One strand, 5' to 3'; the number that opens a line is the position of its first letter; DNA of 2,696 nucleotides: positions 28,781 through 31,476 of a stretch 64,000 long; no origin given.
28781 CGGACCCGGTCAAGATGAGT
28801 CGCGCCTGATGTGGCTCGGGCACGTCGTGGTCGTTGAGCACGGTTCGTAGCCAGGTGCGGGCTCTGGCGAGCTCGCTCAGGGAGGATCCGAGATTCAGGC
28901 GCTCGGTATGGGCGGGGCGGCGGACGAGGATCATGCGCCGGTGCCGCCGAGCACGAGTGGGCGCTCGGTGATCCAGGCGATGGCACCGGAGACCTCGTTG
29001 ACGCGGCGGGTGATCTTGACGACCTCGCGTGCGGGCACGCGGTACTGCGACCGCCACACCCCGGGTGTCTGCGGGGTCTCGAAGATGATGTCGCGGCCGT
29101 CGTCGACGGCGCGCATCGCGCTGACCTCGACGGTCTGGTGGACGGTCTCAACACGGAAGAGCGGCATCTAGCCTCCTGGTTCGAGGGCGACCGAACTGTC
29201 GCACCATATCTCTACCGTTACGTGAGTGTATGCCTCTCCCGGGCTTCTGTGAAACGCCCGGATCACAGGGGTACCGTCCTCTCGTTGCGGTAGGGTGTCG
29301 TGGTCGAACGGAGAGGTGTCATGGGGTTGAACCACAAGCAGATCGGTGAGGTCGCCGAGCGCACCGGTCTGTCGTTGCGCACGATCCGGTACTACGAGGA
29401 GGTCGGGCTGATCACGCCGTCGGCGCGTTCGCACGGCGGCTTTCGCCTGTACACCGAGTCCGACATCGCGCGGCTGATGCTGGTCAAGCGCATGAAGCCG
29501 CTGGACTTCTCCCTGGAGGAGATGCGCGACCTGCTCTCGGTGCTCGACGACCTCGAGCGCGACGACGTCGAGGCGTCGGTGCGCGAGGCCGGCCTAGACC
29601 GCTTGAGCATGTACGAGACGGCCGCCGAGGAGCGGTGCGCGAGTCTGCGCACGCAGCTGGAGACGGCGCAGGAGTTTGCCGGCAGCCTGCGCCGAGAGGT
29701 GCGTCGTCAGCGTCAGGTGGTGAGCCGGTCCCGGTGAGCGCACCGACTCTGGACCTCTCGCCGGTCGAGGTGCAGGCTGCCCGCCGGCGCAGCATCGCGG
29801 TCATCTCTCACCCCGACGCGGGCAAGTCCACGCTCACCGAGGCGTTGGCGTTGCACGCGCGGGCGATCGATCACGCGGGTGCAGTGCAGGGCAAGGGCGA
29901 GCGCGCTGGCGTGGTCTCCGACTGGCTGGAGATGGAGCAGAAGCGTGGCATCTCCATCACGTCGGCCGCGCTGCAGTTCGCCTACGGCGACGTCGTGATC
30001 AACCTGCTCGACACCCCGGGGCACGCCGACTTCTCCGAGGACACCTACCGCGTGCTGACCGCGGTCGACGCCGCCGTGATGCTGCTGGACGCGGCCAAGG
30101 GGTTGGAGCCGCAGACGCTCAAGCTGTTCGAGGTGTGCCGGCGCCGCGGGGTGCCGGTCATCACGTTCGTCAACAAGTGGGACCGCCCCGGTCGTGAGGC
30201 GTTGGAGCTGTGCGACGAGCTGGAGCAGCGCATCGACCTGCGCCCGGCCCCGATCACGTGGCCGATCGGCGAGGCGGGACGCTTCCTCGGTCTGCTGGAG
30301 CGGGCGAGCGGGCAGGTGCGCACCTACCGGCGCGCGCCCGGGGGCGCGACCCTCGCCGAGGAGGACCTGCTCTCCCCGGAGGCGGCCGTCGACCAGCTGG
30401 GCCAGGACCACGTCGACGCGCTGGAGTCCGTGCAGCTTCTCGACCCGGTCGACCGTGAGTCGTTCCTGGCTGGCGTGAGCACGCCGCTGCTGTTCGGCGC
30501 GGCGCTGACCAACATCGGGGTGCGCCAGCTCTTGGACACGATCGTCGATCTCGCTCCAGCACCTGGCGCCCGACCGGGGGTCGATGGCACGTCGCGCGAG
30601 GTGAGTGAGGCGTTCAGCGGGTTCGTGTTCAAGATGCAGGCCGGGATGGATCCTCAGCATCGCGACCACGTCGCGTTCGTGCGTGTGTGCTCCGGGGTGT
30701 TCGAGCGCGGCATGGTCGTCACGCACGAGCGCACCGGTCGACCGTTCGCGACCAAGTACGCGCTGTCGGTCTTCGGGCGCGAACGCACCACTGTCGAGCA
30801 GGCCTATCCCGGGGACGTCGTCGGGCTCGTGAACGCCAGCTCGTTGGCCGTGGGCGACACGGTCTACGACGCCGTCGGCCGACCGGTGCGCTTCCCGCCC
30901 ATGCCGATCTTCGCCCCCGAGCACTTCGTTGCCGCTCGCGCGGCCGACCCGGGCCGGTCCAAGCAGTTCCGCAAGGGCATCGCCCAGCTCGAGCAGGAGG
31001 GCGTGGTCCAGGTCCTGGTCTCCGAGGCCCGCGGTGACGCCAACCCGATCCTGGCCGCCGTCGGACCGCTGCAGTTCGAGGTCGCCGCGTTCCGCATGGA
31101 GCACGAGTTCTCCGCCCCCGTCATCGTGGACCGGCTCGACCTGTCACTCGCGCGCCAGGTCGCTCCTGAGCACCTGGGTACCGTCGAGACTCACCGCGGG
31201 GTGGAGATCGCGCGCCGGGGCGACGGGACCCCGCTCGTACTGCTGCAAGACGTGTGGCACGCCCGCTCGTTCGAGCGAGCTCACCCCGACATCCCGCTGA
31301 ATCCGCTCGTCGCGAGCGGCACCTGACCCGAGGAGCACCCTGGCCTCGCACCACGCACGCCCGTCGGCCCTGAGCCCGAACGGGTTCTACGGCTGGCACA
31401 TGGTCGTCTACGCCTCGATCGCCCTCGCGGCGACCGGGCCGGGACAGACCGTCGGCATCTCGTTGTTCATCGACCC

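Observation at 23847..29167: Candidate undescribed operon: small protein, anti-sigma-like HATPase kinase, DUF2795/triple zinc-ribbon, HelD-like helicase, MerR regulator (+2 hypotheticals)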

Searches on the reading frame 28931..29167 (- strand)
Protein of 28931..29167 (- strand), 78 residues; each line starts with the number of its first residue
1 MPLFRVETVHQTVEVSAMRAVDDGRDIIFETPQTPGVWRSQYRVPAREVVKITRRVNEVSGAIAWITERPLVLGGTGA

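Call 6: search_protein_families(library=pfam, proteins=[window:28931-29167:-], max_evalue=0.01)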
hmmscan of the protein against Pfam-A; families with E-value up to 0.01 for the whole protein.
window:28931-29167:- (78 aa): 0 families

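Call 7: search_protein_families(library=ncbifam, proteins=[window:28931-29167:-], max_evalue=0.01)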
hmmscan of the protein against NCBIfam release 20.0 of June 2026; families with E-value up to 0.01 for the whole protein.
window:28931-29167:- (78 aa): 0 families

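Call 8: search_protein_families(library=padloc, proteins=[window:28931-29167:-], max_evalue=0.01)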
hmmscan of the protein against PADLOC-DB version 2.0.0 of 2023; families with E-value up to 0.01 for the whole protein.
window:28931-29167:- (78 aa): 0 families

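Call 9: search_protein_families(library=phrogs, proteins=[window:28931-29167:-], max_evalue=0.01)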
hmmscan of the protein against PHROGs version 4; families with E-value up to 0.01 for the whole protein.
window:28931-29167:- (78 aa): 0 families

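Call 44: find_homologous_proteins(query=A3, max_evalue=0.001)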
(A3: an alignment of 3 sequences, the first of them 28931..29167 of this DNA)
Query A3 (3 sequences) (78 aa, profile of the alignment): 18 proteins with E <= 0.001 among 58 candidates.
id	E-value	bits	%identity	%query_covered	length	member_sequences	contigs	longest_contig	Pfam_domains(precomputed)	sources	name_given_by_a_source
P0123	4.0e-37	143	100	100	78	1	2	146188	-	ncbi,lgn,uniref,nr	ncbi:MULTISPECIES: hypothetical protein [Cellulosimicrobium]|uniref:hypothetical protein n=1 Tax=Cel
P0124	4.1e-35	137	62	87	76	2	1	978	-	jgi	jgi:hypothetical protein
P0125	4.6e-32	127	33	73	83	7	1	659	-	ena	-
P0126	1.9e-29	119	31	90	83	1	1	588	-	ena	-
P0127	4.2e-29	118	32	90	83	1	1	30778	-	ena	-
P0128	2.0e-28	116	33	73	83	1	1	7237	-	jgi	jgi:hypothetical protein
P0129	2.0e-28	116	32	90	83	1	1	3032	-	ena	-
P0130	2.2e-27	112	31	90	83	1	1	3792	-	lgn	-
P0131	2.6e-27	112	33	73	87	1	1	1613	-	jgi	jgi:hypothetical protein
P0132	4.0e-27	111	33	73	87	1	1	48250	-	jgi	jgi:hypothetical protein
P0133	5.8e-27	111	32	73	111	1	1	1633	-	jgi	-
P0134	3.1e-26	109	33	73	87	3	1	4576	-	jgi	jgi:hypothetical protein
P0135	1.5e-25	106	33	73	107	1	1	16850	-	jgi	jgi:hypothetical protein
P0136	2.1e-24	103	32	90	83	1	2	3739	-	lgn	-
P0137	2.3e-24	103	26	73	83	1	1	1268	-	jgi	jgi:hypothetical protein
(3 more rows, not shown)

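Call 45: find_encoding_contigs(protein=P0127, flank=10000, max_places=2)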
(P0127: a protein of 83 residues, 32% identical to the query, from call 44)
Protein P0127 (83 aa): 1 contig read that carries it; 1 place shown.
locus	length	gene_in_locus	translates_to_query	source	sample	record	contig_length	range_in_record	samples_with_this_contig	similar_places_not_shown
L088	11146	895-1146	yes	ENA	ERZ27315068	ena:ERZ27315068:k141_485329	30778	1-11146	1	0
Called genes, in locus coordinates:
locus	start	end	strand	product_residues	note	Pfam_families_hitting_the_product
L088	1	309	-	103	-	?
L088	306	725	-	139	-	PF00376:MerR, PF13411:MerR_1, PF09278:MerR-DNA-bind (faint)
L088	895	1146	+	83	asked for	-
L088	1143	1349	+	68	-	-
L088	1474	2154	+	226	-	-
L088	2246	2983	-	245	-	PF01569:PAP2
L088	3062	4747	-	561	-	PF00753:Lactamase_B, PF12706:Lactamase_B_2, PF22505:RNase_J_b_CASP, PF07521:RMMBL, PF17770:RNase_J_C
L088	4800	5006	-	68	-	PF11387:DUF2795 (weak)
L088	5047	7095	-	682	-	PF00580:UvrD-helicase (faint), PF13245:AAA_19 (faint)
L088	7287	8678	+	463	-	PF00982:Glyco_transf_20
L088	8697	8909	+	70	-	PF11387:DUF2795 (weak)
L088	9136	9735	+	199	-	-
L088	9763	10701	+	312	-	PF03747:ADP_ribosyl_GH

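Call 46: find_encoding_contigs(protein=P0132, flank=10000, max_places=2)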
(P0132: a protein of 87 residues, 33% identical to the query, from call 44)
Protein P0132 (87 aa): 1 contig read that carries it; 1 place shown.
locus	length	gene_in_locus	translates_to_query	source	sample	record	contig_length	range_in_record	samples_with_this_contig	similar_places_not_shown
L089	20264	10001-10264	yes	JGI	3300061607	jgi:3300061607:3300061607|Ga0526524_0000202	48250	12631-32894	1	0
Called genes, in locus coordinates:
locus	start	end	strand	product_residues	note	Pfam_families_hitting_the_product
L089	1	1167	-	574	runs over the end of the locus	PF04183:IucA_IucC, PF06276:FhuF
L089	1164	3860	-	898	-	PF00278:Orn_DAP_Arg_deC, PF01168:Ala_racemase_N (weak), PF02784:Orn_Arg_deC_N, PF00282:Pyridoxal_deC, PF00266:Aminotran_5 (faint)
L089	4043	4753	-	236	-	-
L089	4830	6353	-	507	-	PF00916:Sulfate_transp, PF16983:MFS_MOT1 (faint), PF00916:Sulfate_transp, PF01740:STAS (weak)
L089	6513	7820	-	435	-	PF07690:MFS_1, PF12832:MFS_1_like (weak), PF07690:MFS_1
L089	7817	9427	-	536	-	PF00009:GTP_EFTU, PF01926:MMR_HSR1, PF22042:EF-G_D2, PF03144:GTP_EFTU_D2 (weak), PF16658:RF3_C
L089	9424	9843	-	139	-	PF00376:MerR, PF13411:MerR_1, PF09278:MerR-DNA-bind (faint)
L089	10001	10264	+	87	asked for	-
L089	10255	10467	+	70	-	PF11387:DUF2795 (weak)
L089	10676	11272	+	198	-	-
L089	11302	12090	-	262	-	-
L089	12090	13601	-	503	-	PF00982:Glyco_transf_20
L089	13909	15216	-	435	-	PF00389:2-Hacid_dh, PF02826:2-Hacid_dh_C, PF01842:ACT (weak), PF22629:ACT_AHAS_ss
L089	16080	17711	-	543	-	PF00753:Lactamase_B, PF12706:Lactamase_B_2, PF22505:RNase_J_b_CASP, PF07521:RMMBL, PF17770:RNase_J_C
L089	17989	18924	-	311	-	PF03747:ADP_ribosyl_GH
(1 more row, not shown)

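Call 61: predict_structure(alignment_id=A5)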
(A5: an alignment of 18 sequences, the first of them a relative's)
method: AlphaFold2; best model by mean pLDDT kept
length: 78 residues; sequences in the alignment: 18
mean_pLDDT: 84.2   pTM: 0.70
mean pLDDT of the five models: 84.2, 82.9, 82.3, 82.2, 79.9
residues with pLDDT >= 90: 49; 70-90: 15; 50-70: 9; < 50: 5
segments of 3 or more residues with pLDDT < 50: 74-78
pLDDT, mean of each block of 10 residues (from residue 1): 92 94 93 94 94 81 74 45
secondary structure, 60 per line:
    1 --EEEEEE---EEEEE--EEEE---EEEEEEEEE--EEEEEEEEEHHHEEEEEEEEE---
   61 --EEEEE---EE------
elements in order: E3-8 E12-16 E19-22 E26-34 E37-45 E49-57 E63-67

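Call 105: search_protein_families(library=ncbifam, proteins=[L088:1474-2154:+], max_evalue=0.01)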
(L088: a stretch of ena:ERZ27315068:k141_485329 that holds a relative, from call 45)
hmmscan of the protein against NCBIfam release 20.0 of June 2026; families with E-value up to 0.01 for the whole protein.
L088:1474-2154:+ (226 aa): 0 families

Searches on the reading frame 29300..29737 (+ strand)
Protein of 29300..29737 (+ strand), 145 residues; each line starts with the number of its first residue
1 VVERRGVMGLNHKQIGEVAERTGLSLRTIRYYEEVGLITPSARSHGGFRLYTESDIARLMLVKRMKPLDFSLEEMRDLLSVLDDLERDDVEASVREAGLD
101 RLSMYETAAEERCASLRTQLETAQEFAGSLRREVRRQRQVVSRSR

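Call 6: search_protein_families(library=pfam, proteins=[window:29300-29737:+], max_evalue=0.01)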
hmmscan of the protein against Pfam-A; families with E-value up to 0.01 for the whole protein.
window:29300-29737:+ (145 aa): 4 families
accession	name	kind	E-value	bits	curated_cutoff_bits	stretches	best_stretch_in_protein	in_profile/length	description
PF13411.12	MerR_1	-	3.1e-18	66.1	21.6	1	15-80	3-67/69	MerR HTH family regulatory protein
PF00376.29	MerR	-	2.1e-15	56.7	28.2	1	15-51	2-38/38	MerR family regulatory protein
PF09278.17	MerR-DNA-bind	-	4e-07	31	25.4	1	56-102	1-45/65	MerR, DNA binding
PF12728.13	HTH_17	-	0.0018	18.9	27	1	15-60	4-47/51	Helix-turn-helix domain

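Call 7: search_protein_families(library=ncbifam, proteins=[window:29300-29737:+], max_evalue=0.01)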
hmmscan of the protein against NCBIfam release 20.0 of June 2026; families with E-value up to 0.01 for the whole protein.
window:29300-29737:+ (145 aa): 19 families
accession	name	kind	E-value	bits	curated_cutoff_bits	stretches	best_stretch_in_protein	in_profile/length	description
TIGR02044.1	CueR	equivalog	1e-23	83.8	147.4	1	14-122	2-107/127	Cu(I)-responsive transcriptional regulator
NF007069.0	PRK09514.1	equivalog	1.8e-19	70.1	143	1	14-87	3-76/141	Zn(2+)-responsive transcriptional regulator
TIGR02043.1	ZntR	equivalog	1.4e-18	67.3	167.95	1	14-89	3-76/131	Zn(2+)-responsive transcriptional regulator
TIGR02051.1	MerR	equivalog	1.6e-18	67.2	150.85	1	14-92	1-79/124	mercury resistance transcriptional regulator MerR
TIGR02047.1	CadR-PbrR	equivalog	4.9e-18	65.4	151.45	1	14-87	2-75/127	Cd(II)/Pb(II)-responsive transcriptional regulator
NF007590.0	PRK10227.1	equivalog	1.1e-17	64.3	244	1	15-122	3-107/135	Cu(I)-responsive transcriptional regulator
NF041849.1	trans_regNmlR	equivalog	1.2e-14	54.3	175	1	15-88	3-76/117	stress response transcriptional regulator NmlR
NF010315.0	PRK13752.1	subfamily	6.5e-12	45.7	261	1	10-86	5-81/144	mercury resistance transcriptional regulator MerR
NF053740.1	TransRegTnrAGPos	equivalog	6.9e-11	42.3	140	1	14-64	14-63/108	hypothetical protein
NF047375.1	HeatShock_HspR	equivalog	2.6e-10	40.1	105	1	15-85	6-76/92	heat shock protein transcriptional repressor HspR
NF053782.1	ChlnTransRegdde3219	equivalog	7.4e-10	38.8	450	1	12-108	6-98/278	choline utilization transcriptional activator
NF050798.1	TF_FtsR_Actino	equivalog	3.3e-09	37.2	150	1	24-111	17-105/223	transcriptional regulator FtsR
TIGR01950.1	SoxR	equivalog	1e-08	35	116.9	1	15-84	4-72/142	redox-sensitive transcriptional activator SoxR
TIGR02054.1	MerD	equivalog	5e-08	33.5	103.65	1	11-127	2-113/120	mercuric resistance transcriptional repressor MerD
NF047377.1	heat_HspR_dupli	exception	4.8e-07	29.5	300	1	19-92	12-83/214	heat shock protein transcriptional repressor HspR, fused homodimer type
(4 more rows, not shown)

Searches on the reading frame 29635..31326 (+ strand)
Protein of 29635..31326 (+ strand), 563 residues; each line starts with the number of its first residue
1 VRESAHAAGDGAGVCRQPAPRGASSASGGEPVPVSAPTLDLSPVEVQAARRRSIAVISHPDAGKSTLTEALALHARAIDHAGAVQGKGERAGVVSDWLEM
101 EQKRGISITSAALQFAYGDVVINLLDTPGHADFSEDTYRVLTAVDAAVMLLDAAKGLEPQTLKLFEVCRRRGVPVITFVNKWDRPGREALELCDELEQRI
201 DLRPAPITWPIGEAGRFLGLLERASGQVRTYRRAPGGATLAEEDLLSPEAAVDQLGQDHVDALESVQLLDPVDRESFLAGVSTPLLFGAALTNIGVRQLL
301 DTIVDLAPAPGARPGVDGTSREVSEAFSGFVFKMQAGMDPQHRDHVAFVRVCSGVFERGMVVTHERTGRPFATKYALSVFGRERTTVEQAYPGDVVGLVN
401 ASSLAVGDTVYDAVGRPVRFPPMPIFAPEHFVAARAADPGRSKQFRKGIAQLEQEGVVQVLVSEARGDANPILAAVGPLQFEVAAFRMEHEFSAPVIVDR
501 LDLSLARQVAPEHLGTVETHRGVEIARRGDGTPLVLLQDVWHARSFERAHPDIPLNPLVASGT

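Call 6: search_protein_families(library=pfam, proteins=[window:29635-31326:+], max_evalue=0.01)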
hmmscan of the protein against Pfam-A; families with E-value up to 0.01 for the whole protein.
window:29635-31326:+ (563 aa): 5 families
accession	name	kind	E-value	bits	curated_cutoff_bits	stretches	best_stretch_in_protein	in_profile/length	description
PF00009.33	GTP_EFTU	-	6.1e-49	166.6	26.5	1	50-308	2-187/188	Elongation factor Tu GTP binding domain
PF16658.11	RF3_C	-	1.8e-35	122.1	40.1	1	420-546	1-131/132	Class II release factor RF3, C-terminal domain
PF22042.2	EF-G_D2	-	1.4e-22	80.1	27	1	327-412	2-83/84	Elongation factor G domain 2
PF03144.31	GTP_EFTU_D2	-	1.2e-06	29.3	30.3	1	345-410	2-72/73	Elongation factor Tu domain 2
PF01926.29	MMR_HSR1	-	1.2e-06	29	21.9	1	54-181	2-113/113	50S ribosome-binding GTPase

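Call 7: search_protein_families(library=ncbifam, proteins=[window:29635-31326:+], max_evalue=0.01)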
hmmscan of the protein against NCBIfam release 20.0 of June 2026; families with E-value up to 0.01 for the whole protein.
window:29635-31326:+ (563 aa): 38 families (the best 25 are shown)
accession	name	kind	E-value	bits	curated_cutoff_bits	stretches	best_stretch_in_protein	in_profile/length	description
NF001964.0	PRK00741.1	equivalog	9.9e-175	581.9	473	1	46-556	7-523/529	peptide chain release factor 3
TIGR00503.1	prfC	equivalog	1.6e-154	515.2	466.95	1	47-553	7-519/527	peptide chain release factor 3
NF009381.0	PRK12740.1-5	subfamily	1.3e-61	208.9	583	1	47-499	5-472/692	elongation factor G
TIGR00484.1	EF-G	equivalog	1.8e-55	188.3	659.4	1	46-498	5-474/691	elongation factor G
NF012153.1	tet_protect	equivalog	8.3e-48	163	775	1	54-499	3-418/614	tetracycline resistance ribosomal protection protein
NF009891.0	PRK13351.1-1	equivalog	2.1e-46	158.8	597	1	47-495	5-458/681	elongation factor G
NF000120.3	47473_otr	exception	8.2e-45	153.5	900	1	53-493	4-410/608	tetracycline resistance ribosomal protection protein Otr(A)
NF009379.0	PRK12740.1-3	equivalog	1.7e-35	122.7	513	1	49-497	6-452/674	elongation factor G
NF033148.1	tet_protect_M_W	exception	1.6e-33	115.9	1100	2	54-196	6-144/639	TetM/TetW/TetO/TetS family tetracycline resistance ribosomal protection protein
NF058620.1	EFG2_Bacteroid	exception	1.4e-30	106.4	1000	1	48-491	6-460/717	elongation factor G2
NF012155.1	tet_protect_M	exception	1.6e-30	105.9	1420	2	53-188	5-136/639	tetracycline resistance ribosomal protection protein Tet(M)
TIGR01394.1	TypA_BipA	equivalog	2.9e-30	105.1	757.3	1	52-195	2-139/594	translational GTPase TypA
NF009377.1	PRK12740.1-1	equivalog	6.3e-28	97.6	890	1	48-505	10-493/700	elongation factor G-like protein EF-G2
NF009892.0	PRK13351.1-3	equivalog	7.2e-28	97.4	640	1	52-306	4-241/623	elongation factor G-like protein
TIGR01393.1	lepA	equivalog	1.9e-26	92.6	533.9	1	51-203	3-153/595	translation elongation factor 4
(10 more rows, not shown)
